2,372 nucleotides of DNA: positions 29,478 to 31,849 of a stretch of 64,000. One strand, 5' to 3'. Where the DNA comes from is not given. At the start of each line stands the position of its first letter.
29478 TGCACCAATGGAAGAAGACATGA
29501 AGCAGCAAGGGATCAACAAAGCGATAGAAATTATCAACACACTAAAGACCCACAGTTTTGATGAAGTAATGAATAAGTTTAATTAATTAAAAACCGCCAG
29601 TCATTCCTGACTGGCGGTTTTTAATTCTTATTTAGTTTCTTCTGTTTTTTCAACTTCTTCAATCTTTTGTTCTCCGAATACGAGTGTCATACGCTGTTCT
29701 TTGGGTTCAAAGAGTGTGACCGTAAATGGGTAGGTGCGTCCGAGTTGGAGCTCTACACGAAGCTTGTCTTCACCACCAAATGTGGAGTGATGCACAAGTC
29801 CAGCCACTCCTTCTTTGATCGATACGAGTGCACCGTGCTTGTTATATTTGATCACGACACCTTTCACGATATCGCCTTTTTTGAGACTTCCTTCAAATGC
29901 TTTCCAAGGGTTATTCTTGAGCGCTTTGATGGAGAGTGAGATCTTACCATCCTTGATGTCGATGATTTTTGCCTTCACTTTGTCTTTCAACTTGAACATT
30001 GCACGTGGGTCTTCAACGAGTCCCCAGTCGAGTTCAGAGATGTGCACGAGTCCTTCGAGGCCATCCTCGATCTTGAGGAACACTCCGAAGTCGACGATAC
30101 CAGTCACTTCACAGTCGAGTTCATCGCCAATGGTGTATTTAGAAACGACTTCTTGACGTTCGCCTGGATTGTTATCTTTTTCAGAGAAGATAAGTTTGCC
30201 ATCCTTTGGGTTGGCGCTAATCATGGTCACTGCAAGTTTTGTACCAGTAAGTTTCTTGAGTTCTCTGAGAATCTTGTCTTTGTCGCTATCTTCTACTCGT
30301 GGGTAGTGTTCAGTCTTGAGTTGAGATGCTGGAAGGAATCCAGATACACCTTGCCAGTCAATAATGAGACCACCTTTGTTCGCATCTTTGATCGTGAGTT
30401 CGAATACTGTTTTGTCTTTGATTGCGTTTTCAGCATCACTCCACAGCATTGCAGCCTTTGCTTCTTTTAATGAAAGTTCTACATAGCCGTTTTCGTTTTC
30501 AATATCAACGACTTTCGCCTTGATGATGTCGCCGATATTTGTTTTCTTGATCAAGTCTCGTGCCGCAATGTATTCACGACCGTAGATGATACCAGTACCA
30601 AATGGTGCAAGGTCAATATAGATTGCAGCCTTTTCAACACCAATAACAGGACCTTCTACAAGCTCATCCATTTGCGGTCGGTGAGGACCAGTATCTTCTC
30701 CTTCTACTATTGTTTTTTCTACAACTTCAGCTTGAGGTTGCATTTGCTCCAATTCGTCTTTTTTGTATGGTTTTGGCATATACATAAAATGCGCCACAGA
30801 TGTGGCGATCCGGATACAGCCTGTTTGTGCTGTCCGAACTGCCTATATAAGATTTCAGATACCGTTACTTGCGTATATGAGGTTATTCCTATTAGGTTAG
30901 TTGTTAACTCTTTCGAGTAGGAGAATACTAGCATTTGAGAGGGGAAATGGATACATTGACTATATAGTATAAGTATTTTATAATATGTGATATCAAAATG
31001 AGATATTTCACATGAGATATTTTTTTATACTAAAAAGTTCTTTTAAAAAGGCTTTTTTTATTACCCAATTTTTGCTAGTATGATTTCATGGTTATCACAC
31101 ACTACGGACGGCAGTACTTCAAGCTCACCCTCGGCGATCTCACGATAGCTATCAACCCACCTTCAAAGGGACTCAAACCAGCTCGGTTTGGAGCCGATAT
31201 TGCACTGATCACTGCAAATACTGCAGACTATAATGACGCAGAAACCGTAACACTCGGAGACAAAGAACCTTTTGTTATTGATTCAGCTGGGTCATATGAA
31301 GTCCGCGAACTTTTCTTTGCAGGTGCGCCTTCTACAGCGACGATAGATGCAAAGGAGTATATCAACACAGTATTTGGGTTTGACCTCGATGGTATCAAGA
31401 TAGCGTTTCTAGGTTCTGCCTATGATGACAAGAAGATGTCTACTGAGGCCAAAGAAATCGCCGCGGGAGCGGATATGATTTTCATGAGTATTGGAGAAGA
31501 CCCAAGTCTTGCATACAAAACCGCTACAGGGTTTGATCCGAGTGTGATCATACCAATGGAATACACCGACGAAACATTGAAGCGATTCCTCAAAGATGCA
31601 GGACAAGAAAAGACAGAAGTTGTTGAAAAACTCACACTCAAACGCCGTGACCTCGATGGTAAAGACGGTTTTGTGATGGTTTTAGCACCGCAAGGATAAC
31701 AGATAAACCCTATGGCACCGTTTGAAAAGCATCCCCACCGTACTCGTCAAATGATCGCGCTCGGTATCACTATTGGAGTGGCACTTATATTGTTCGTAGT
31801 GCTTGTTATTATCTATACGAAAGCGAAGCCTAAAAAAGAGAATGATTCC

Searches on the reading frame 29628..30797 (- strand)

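Call 9: search_protein_families(library=pfam, proteins=[window:29628-30797:-], max_evalue=0.001)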
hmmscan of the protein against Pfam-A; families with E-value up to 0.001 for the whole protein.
window:29628-30797:- (389 aa): 5 families
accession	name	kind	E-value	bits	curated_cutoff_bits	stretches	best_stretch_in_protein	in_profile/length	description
PF00575.29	S1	-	3.3e-35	120.7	22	4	221-291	2-74/74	S1 RNA binding domain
PF23459.1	S1_RRP5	-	9.4e-08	32.9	27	0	305-338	1-34/72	RRP5 S1 domain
PF13509.12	S1_2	-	2.3e-05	24.9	21.8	0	228-257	6-35/61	S1 domain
PF21543.3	CvfB_2nd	-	0.00016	22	27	0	270-291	53-75/76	Virulence regulatory factor CvfB, second domain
PF21710.3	Spt6_S1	-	0.00025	21.7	27.5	0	80-113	56-89/91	Spt6, S1/OB domain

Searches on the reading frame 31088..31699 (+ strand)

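Call 60: search_protein_families(library=pfam, proteins=[window:31088-31699:+], max_evalue=0.01)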
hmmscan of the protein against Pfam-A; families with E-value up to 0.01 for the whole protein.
window:31088-31699:+ (203 aa): 1 family
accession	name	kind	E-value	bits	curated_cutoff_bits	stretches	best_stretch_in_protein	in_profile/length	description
PF13483.12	Lactamase_B_3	-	7.2e-13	49.3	24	1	3-157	2-159/160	Beta-lactamase superfamily domain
